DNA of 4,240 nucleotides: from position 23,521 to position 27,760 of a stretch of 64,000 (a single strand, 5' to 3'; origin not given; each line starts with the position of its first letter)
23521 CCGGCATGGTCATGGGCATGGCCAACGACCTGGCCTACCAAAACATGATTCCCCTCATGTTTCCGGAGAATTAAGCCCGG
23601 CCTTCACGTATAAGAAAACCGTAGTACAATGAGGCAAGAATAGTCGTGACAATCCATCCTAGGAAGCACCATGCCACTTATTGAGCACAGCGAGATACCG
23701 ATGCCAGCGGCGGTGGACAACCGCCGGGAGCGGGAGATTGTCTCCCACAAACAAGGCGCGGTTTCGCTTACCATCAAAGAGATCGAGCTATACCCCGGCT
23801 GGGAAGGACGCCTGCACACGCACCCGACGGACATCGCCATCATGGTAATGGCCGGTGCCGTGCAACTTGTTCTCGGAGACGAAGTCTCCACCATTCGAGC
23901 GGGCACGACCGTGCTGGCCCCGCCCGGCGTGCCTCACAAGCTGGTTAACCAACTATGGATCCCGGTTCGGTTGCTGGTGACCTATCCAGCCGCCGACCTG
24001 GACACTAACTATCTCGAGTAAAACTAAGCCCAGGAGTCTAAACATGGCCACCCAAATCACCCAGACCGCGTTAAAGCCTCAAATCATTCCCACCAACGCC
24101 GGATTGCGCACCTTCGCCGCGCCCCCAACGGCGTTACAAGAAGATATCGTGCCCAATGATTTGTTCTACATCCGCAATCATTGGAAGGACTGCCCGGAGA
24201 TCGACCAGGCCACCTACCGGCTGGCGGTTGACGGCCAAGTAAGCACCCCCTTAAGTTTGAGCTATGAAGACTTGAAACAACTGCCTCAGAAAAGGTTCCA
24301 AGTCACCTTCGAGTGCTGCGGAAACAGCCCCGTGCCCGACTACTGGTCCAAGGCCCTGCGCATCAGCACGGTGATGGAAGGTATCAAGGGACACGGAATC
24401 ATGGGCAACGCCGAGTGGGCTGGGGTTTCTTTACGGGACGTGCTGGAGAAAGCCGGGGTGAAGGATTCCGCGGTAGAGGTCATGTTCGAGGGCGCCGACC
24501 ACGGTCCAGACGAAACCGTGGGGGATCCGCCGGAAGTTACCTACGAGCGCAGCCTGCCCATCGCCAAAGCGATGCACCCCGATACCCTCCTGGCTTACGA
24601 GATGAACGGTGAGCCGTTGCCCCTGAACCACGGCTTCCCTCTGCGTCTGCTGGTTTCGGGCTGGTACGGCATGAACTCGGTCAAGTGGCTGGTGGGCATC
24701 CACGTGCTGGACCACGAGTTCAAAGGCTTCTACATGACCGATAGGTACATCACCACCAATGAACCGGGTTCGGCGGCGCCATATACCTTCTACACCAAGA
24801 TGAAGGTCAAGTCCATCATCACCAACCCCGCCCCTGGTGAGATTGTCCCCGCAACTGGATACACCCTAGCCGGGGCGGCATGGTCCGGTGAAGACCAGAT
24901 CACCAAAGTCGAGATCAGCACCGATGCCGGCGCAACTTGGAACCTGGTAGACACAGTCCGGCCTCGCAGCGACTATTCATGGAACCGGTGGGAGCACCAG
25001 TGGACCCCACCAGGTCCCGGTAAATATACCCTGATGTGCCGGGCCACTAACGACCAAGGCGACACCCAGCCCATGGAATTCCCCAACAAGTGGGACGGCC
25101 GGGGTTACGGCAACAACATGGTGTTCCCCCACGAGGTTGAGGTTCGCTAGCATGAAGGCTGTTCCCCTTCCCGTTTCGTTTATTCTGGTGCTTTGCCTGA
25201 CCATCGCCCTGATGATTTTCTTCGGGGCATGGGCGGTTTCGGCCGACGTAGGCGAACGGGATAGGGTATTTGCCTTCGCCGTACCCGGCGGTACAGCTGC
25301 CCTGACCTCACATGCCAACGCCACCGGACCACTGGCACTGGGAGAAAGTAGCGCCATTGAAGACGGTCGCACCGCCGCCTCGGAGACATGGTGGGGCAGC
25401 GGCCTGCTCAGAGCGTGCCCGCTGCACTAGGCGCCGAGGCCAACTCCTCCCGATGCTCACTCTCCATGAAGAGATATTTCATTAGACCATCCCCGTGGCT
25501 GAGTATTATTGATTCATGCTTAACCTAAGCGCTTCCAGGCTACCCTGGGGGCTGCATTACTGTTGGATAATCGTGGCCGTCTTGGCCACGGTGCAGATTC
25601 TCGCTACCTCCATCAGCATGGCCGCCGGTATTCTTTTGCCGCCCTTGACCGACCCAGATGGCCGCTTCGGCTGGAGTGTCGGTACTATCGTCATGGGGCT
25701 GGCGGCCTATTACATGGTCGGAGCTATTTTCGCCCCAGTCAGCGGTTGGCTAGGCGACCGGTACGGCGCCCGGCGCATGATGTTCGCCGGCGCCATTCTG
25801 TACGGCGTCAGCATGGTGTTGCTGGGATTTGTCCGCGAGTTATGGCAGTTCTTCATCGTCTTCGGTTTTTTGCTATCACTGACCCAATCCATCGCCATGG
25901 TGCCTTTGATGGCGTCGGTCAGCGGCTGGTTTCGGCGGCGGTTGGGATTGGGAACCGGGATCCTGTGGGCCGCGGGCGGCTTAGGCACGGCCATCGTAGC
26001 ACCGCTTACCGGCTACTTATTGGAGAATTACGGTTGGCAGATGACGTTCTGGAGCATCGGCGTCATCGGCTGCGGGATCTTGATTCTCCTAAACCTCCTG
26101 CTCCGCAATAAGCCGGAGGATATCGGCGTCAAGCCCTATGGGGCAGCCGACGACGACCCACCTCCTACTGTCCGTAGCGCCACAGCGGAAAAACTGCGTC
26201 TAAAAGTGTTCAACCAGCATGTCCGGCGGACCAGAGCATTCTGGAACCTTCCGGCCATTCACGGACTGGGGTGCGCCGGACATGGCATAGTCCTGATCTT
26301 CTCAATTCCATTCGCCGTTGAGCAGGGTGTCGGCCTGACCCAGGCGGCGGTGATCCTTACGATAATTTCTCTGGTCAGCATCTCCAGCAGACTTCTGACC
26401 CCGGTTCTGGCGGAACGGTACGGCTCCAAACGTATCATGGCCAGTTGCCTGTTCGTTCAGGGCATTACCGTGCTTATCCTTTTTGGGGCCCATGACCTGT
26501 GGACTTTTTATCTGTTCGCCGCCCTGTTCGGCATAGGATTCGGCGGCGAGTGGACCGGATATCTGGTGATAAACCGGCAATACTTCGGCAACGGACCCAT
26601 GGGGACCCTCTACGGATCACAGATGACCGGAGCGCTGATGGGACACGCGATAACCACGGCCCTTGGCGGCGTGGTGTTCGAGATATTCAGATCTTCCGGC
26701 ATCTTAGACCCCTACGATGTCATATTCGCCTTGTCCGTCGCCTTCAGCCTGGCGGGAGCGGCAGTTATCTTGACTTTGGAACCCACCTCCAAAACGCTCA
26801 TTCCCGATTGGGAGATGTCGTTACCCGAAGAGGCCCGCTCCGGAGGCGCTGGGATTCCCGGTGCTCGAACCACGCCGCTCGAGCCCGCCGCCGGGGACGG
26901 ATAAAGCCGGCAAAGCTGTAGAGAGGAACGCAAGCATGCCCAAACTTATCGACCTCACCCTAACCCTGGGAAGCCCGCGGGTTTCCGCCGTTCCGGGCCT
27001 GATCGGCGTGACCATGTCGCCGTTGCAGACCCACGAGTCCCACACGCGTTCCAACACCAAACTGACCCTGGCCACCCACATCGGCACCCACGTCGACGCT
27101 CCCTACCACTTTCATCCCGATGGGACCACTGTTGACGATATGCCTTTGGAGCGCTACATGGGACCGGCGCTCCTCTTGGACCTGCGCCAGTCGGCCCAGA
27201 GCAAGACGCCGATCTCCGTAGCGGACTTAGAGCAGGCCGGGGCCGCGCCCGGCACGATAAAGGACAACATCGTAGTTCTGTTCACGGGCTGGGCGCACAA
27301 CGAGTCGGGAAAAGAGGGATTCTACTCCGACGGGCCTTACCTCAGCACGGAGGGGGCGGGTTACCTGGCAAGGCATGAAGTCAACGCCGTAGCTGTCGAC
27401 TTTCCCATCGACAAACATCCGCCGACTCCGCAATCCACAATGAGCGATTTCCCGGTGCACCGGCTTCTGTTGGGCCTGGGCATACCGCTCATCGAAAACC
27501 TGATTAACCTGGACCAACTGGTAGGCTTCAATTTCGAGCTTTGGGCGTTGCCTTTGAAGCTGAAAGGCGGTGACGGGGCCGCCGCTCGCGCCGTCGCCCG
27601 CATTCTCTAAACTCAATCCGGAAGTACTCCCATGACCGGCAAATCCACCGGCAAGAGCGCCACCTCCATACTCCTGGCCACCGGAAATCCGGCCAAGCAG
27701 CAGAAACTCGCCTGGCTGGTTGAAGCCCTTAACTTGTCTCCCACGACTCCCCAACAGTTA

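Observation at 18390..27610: Candidate organosulfur (mercapto-acid / sulfinate type) catabolic island ending in cytoplasmic sulfite oxidation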

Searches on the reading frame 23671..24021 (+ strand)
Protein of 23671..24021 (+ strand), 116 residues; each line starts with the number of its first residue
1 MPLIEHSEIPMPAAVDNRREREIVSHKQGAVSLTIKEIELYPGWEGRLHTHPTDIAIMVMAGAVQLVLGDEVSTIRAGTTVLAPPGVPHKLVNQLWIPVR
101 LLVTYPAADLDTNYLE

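Call 3: search_protein_families(library=pfam, proteins=[window:23671-24021:+])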
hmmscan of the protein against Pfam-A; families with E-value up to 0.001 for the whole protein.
window:23671-24021:+ (116 aa): 2 families
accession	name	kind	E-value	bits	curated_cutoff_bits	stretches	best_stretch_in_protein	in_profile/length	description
PF07883.17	Cupin_2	-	7.1e-12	45.3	27.2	1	38-104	3-69/70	Cupin domain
PF02311.25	AraC_binding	-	9.4e-06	25.8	21.1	1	41-109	11-79/135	AraC-like ligand binding domain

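Call 4: search_protein_families(library=ncbifam, proteins=[window:23671-24021:+])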
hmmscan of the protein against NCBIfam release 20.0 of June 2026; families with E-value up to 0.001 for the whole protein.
window:23671-24021:+ (116 aa): 1 family
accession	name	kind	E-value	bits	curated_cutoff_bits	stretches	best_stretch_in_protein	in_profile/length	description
NF049940.1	MandnitrLy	equivalog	5.5e-05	23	140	1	26-89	28-92/130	(R)-mandelonitrile lyase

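Call 34: search_solved_structures(query=window:23671-24021:+, max_evalue=1, show_alignments=2)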
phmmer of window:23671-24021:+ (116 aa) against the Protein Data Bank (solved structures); distinct sequences matched with E-value up to 1: 23.
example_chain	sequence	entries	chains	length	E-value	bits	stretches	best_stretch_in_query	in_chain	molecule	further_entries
1yhf_A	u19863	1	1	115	3.2e-05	27.2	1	33-106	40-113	hypothetical protein SPy1581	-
3ht1_A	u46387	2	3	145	8.1e-05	25.9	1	12-106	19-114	RemF protein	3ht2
1v70_A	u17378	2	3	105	0.0001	25.5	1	39-104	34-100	probable antibiotics synthesis protein | hypothetical protein TTHA0104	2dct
4e2g_A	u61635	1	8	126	0.00018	24.7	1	32-90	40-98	Cupin 2 conserved barrel domain protein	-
3d82_A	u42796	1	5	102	0.0029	20.8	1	49-92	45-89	Cupin 2, conserved barrel domain protein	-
9ug7_A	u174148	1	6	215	0.13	15.6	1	38-93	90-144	Cupin type-2 domain-containing protein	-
5zbe_A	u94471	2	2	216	0.17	15.1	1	40-98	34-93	Cupin domain protein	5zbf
2fqp_A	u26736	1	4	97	0.22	14.8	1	35-94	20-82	hypothetical protein BP2299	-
7zvy_G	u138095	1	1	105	0.27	14.5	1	38-104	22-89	Cupin_2 domain-containing protein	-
9jew_A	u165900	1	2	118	0.28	14.4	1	19-106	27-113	Cupin type-2 domain-containing protein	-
7zvy_E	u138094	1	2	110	0.3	14.4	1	38-104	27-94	Cupin_2 domain-containing protein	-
7zvy_B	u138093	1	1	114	0.32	14.3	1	38-104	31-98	Cupin_2 domain-containing protein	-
7zvy_A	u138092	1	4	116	0.34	14.2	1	38-104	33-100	Cupin_2 domain-containing protein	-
3h7j_A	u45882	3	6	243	0.39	14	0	49-93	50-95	Bacilysin biosynthesis protein bacB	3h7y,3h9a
4rd7_A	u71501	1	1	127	0.4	14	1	42-95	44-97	Cupin 2 conserved barrel domain protein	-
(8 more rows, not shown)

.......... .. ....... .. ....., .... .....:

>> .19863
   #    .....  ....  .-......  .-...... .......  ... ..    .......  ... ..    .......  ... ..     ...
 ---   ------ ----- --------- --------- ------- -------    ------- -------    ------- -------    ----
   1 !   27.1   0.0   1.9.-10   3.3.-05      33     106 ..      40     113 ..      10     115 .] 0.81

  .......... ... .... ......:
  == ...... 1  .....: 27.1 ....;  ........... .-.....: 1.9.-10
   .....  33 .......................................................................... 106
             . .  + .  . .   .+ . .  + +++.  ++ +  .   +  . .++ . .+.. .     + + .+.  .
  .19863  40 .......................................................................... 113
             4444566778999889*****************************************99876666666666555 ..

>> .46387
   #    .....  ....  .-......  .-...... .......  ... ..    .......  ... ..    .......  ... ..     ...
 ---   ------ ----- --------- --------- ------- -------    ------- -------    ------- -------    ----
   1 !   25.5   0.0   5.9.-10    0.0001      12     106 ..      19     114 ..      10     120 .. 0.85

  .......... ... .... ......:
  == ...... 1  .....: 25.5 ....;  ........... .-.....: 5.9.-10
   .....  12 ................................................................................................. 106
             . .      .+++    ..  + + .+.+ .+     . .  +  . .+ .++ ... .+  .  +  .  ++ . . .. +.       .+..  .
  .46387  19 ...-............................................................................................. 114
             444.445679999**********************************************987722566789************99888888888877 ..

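Call 61: predict_structure(alignment_id=A1)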
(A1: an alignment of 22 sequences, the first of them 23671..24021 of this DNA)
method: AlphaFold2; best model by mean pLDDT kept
length: 116 residues; sequences in the alignment: 22
mean_pLDDT: 89.4   pTM: 0.80
mean pLDDT of the five models: 89.4, 86.7, 73.7, 69.7, 65.1
residues with pLDDT >= 90: 83; 70-90: 25; 50-70: 3; < 50: 5
segments of 3 or more residues with pLDDT < 50: 1-5
pLDDT, mean of each block of 10 residues (from residue 1): 54 91 86 93 95 96 96 96 96 94 89 87
secondary structure, 60 per line:
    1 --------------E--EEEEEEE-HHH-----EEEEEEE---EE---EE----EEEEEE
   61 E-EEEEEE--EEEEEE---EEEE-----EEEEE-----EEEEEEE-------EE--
elements in order: E18-24 E34-40 E55-61 E63-68 E71-76 E80-83 E89-93 E99-105

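Call 63: fold_search(model_id=the predicted structure, library=pdb)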
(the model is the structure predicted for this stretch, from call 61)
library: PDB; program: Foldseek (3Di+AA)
matches with E <= 10: 1915; with E <= 0.001: 557
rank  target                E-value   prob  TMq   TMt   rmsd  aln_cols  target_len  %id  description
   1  3ht1                  2.3e-08  1.00  0.80  0.66   1.5       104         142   24  1.2A structure of the polyketide cyclase RemF from Streptomyces resistomycificus (released 2009-10-13)
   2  6a53_A                2.9e-08  1.00  0.84  0.78   2.2       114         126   18  Crystal structure of DddK (released 2019-02-20)
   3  9jew_B                4.1e-08  1.00  0.77  0.78   2.2       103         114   21  Crystal structure of a cupin protein (tm1459, C106V mutant) in iron (Fe) substituted form (released 2025-05-07)
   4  5tg0                  4.8e-08  1.00  0.84  0.72   1.9       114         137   18  Crystal structure of the dimethylsulfoniopropionate (DMSP) lyase DddK complexed with iron and zinc (released 2017-06-14)
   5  8hjz_B                5.7e-08  1.00  0.77  0.77   2.2       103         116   19  Crystal structure of a cupin protein (tm1459, H52A/H58Q mutant) in copper (Cu) substituted form (released 2023-06-14)
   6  1lr5_B                6.0e-08  1.00  0.84  0.63   2.0       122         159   16  Crystal structure of auxin binding protein (released 2002-06-19)
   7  8zyh_B                6.0e-08  1.00  0.79  0.80   2.5       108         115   18  Crystal structure of a cupin protein (tm1459, I49C-4py/H52A/H54A/C106D mutant) in copper (Cu) substituted form (released 2024-09-04)
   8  3ht2_A                6.7e-08  1.00  0.79  0.65   1.5       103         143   24  Zink containing polyketide cyclase RemF from Streptomyces resistomycificus (released 2009-10-13)
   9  6l2f_B                7.0e-08  1.00  0.77  0.78   2.2       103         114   19  Crystal structure of a cupin protein (tm1459, H54AH58A mutant) in copper (Cu) substituted form (released 2020-04-01)
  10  6a54_A                7.8e-08  1.00  0.84  0.78   2.1       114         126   18  Crystal structure of DddK mutant Y64A (released 2019-02-20)
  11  8hjx_B                9.7e-08  1.00  0.77  0.78   2.2       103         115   19  Crystal structure of a cupin protein (tm1459, H52A/H58E mutant) in copper (Cu) substituted form (released 2023-06-14)
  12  5tfz_A                1.1e-07  1.00  0.83  0.76   2.1       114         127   18  Crystal structure of the dimethylsulfoniopropionate (DMSP) lyase DddK complexed with nickel and diacrylate (released 2017-06-14)
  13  1vj2_A                1.1e-07  1.00  0.75  0.77   2.2       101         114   21  Crystal structure of a novel family of manganese-containing cupin (tm1459) from thermotoga maritima at 1.65 A resoluti (released 2003-12-09)
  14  8awn                  1.2e-07  1.00  0.75  0.79   2.2       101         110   21  Crystal structure of a manganese-containing cupin (tm1459) from Thermotoga maritima, variant C106Q (released 2023-03-08)
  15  5tfz_B                1.5e-07  1.00  0.83  0.74   2.1       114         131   18  Crystal structure of the dimethylsulfoniopropionate (DMSP) lyase DddK complexed with nickel and diacrylate (released 2017-06-14)
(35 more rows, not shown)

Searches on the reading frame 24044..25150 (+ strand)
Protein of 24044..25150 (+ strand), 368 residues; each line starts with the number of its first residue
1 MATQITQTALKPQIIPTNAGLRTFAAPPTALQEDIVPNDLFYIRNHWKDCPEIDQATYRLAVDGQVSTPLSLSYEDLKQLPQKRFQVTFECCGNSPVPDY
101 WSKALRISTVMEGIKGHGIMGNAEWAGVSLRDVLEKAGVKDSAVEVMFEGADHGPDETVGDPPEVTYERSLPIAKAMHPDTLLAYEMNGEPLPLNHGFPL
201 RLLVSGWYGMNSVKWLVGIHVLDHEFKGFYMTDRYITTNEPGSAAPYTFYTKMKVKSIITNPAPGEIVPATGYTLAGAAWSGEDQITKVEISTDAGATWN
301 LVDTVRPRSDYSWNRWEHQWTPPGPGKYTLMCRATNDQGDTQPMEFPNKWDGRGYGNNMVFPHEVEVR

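Call 3: search_protein_families(library=pfam, proteins=[window:24044-25150:+])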
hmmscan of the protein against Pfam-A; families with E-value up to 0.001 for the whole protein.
window:24044-25150:+ (368 aa): 2 families
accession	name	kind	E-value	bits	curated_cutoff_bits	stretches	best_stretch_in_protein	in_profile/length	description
PF00174.25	Oxidored_molyb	-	4.5e-55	186.3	24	1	50-230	4-169/169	Oxidoreductase molybdopterin binding domain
PF03404.22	Mo-co_dimer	-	7.5e-13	49.1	22.7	1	251-365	5-135/138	Mo-co oxidoreductase dimerisation domain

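Call 4: search_protein_families(library=ncbifam, proteins=[window:24044-25150:+])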
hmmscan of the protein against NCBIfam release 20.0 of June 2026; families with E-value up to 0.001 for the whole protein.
window:24044-25150:+ (368 aa): 4 families
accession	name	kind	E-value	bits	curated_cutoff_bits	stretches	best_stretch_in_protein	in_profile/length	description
NF052245.1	SorA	equivalog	1.9e-77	260.7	600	1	33-365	67-394/396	SorA family sulfite dehydrogenase catalytic subunit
TIGR04555.1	sulfite_DH_soxC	equivalog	7.3e-65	219.5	420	1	26-345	78-376/408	sulfite dehydrogenase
NF052247.1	SorT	equivalog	9.5e-48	162.9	570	1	33-367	62-385/387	SorT family sulfite dehydrogenase catalytic subunit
NF003767.0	PRK05363.1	equivalog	1.5e-14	54.1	207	1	125-230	145-254/320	protein-methionine-sulfoxide reductase catalytic subunit MsrP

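Call 33: search_solved_structures(query=window:24044-25150:+, max_evalue=0.001, show_alignments=4)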
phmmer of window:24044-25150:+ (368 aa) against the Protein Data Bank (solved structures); distinct sequences matched with E-value up to 0.001: 22.
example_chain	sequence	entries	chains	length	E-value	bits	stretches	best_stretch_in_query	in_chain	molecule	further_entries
2blf_A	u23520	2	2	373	4.1e-56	194.2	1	29-360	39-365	Sulfite:cytochrome c oxidoreductase subunit A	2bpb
2c9x_A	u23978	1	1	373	7.4e-56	193.4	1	29-360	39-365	SULFITE:CYTOCHROME C OXIDOREDUCTASE SUBUNIT A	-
2ca3_A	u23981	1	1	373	2.8e-55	191.4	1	29-360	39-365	SULFITE:CYTOCHROME C OXIDOREDUCTASE SUBUNIT A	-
2ca4_A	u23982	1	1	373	9.9e-55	189.7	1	29-360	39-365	SULFITE:CYTOCHROME C OXIDOREDUCTASE SUBUNIT A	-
2a9d_A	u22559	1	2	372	2.9e-43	151.9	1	25-355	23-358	Sulfite Oxidase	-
2a99_A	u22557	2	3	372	4.6e-43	151.2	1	25-355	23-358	Sulfite Oxidase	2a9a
3hc2_A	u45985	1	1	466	8.5e-43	150.4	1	25-355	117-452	sulfite oxidase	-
1sox_A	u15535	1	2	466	9.7e-43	150.2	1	25-355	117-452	SULFITE OXIDASE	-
2a9b_A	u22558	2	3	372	1.8e-42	149.3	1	25-355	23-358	Sulfite Oxidase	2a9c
3r19_A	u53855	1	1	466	1.2e-41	146.5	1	25-354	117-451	Sulfite oxidase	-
3r18_A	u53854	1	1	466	1.3e-41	146.5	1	25-354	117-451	Sulfite oxidase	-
3hbq_A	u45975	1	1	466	2e-41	145.9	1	25-355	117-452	Sulphite oxide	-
3hbg_A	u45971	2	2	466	2.8e-41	145.4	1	25-355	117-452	Sulfite Oxidase mutant C185S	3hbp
2xts_A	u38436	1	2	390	1.8e-32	116.4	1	26-344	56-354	SULFITE DEHYDROGENASE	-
4pw3_A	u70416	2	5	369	1.9e-32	116.3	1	35-358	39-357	Putative sulfite oxidase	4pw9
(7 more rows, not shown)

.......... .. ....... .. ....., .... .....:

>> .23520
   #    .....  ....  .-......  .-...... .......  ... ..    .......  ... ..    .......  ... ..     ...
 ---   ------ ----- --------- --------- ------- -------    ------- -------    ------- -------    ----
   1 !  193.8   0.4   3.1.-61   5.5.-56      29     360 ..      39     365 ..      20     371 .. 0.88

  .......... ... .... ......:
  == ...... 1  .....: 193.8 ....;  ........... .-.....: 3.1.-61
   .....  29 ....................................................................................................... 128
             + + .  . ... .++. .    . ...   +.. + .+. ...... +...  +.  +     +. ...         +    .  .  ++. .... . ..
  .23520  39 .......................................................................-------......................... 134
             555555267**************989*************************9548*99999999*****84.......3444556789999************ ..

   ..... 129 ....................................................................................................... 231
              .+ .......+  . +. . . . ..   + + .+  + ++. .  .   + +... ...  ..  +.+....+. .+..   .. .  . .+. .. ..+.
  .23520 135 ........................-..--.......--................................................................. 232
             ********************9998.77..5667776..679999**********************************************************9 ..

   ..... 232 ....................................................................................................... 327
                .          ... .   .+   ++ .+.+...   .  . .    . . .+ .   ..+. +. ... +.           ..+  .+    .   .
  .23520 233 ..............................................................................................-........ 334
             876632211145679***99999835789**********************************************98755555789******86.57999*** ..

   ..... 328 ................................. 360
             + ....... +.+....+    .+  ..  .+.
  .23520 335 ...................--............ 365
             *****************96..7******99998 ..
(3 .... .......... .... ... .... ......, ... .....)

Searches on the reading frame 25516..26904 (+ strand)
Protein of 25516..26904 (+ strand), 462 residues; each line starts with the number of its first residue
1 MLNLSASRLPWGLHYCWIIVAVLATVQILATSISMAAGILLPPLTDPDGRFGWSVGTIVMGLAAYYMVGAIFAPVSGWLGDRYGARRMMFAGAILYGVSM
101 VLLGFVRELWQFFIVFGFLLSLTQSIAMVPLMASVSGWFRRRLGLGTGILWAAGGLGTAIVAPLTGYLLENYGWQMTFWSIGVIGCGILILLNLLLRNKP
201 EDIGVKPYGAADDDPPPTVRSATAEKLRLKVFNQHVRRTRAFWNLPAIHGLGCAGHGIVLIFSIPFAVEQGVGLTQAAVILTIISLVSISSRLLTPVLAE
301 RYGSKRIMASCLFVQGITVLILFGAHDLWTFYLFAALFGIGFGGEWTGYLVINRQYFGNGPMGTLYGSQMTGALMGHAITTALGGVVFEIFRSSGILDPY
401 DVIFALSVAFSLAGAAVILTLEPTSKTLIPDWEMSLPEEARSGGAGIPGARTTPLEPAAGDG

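Call 3: search_protein_families(library=pfam, proteins=[window:25516-26904:+])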
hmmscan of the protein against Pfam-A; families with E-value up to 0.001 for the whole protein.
window:25516-26904:+ (462 aa): 2 families
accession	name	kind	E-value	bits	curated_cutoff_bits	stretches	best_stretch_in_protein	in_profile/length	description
PF07690.21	MFS_1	-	3.2e-49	168.2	33.4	2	29-301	7-264/347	Major Facilitator Superfamily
PF13347.12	MFS_2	-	1.8e-06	27.2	27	1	151-343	144-329/427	MFS/sugar transport protein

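Call 4: search_protein_families(library=ncbifam, proteins=[window:25516-26904:+])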
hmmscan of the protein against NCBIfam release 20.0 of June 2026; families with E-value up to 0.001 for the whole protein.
window:25516-26904:+ (462 aa): 30 families (the best 25 are shown)
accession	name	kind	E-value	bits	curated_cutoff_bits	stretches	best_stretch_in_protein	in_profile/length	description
NF049980.1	SfMCT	equivalog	1.8e-41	142.1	320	1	17-389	2-363/378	L-lactate MFS transporter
TIGR00890.1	2A0111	subfamily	1.9e-28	99.5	374.85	1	22-405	6-369/377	oxalate/formate antiport family MFS transporter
TIGR00892.1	2A0113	subfamily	4.6e-22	78.4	586.1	1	63-343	65-348/455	monocarboxylate transporter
TIGR00881.1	2A0104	subfamily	5.3e-21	75.1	407.75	1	55-245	32-221/379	phosphoglycerate transporter protein PgtP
TIGR00893.1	2A0114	subfamily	3.5e-17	62.4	395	2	60-202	33-175/399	D-galactonate transporter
TIGR04259.1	oxa_formateAnti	equivalog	1e-14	54.2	335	1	48-412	30-382/405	oxalate/formate MFS antiporter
NF038246.1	bile_salt_MFS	equivalog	1.4e-12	47.2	400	1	51-392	36-377/408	conjugated bile salt MFS transporter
TIGR00895.1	2A0115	subfamily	2e-11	43.5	418.55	2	53-201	52-194/398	aromatic acid/H+ symport family MFS transporter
NF008661.1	PRK11663.1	subfamily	8.6e-10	38.2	564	1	63-245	72-255/439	MFS transporter family glucose-6-phosphate receptor UhpC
TIGR00880.1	2_A_01_02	superfamily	2.5e-09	37.4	131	1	62-196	4-138/141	multidrug resistance protein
NF047787.1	PhglyTportPgtP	equivalog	2.4e-08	33.2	750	1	75-339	83-360/451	phosphoglycerate transporter PgtP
NF007782.0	PRK10473.1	subfamily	3.3e-08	33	417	1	67-343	48-313/394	MdtL family multidrug efflux MFS transporter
TIGR00896.1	CynX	subfamily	3.3e-08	33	406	1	69-345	48-302/355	CynX/NimT family MFS transporter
TIGR00886.1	2A0108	subfamily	3.6e-08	32.9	311.7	2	30-192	9-179/368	NarK family nitrate/nitrite MFS transporter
NF033733.1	MFS_ArsK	equivalog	5.2e-08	32.1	400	1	32-416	18-377/388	arsenite efflux MFS transporter ArsK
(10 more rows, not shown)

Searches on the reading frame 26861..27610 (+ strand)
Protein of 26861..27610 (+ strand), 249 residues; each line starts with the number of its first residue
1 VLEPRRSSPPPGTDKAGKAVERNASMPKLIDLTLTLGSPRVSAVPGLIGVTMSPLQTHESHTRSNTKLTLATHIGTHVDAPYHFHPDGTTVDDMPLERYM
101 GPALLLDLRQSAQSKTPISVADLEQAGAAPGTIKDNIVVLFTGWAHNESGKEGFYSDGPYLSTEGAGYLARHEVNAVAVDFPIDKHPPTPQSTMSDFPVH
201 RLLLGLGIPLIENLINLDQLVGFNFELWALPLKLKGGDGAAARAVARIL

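Call 3: search_protein_families(library=pfam, proteins=[window:26861-27610:+])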
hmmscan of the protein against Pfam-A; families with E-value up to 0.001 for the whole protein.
window:26861-27610:+ (249 aa): 1 family
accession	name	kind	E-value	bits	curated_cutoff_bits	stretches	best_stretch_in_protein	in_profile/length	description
PF04199.19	Cyclase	-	1.8e-30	106.5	23.1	1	30-181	1-137/142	Putative cyclase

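Call 4: search_protein_families(library=ncbifam, proteins=[window:26861-27610:+])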
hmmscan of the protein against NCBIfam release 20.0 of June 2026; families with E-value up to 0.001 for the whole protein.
window:26861-27610:+ (249 aa): 1 family
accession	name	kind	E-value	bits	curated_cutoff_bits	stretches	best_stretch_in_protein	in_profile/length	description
TIGR03035.1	trp_arylform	equivalog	1.5e-24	87.2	223.05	1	40-248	12-205/206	arylformamidase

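Call 93: search_solved_structures(query=window:26936-27610:+, max_evalue=0.001)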
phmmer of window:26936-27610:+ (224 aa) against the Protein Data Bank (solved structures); distinct sequences matched with E-value up to 0.001: 11.
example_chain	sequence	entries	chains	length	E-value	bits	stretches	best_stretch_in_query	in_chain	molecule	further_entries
4cz1_A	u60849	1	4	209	2.8e-17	66.4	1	16-222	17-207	KYNURENINE FORMAMIDASE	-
4co9_A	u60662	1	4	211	2.9e-17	66.4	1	16-222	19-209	KYNURENINE FORMAMIDASE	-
8f9x_A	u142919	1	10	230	7.5e-15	58.5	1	35-221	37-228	Cyclase family protein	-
8hmo_A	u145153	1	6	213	2.9e-14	56.5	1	36-220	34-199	Metal-dependent hydrolase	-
4cog_A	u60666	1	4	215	2.1e-13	53.8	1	13-224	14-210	KYNURENINE FORMAMIDASE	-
1r61_A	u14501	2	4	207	7.7e-13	51.9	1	40-220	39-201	metal-dependent hydrolase | Hydrolase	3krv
5nnb_A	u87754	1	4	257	2.2e-12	50.4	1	42-223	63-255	isatin hydrolase A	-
5nna_A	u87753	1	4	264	2.2e-12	50.4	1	42-223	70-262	isatin hydrolase A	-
4cob_A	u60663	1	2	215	4.2e-11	46.2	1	42-224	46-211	KYNURENINE FORMAMIDASE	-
5nmp_A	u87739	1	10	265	8.5e-08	35.4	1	44-222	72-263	Isatin hydrolase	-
4j0n_A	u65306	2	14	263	6e-07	32.6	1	43-222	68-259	Isatin hydrolase B | Putative uncharacterized protein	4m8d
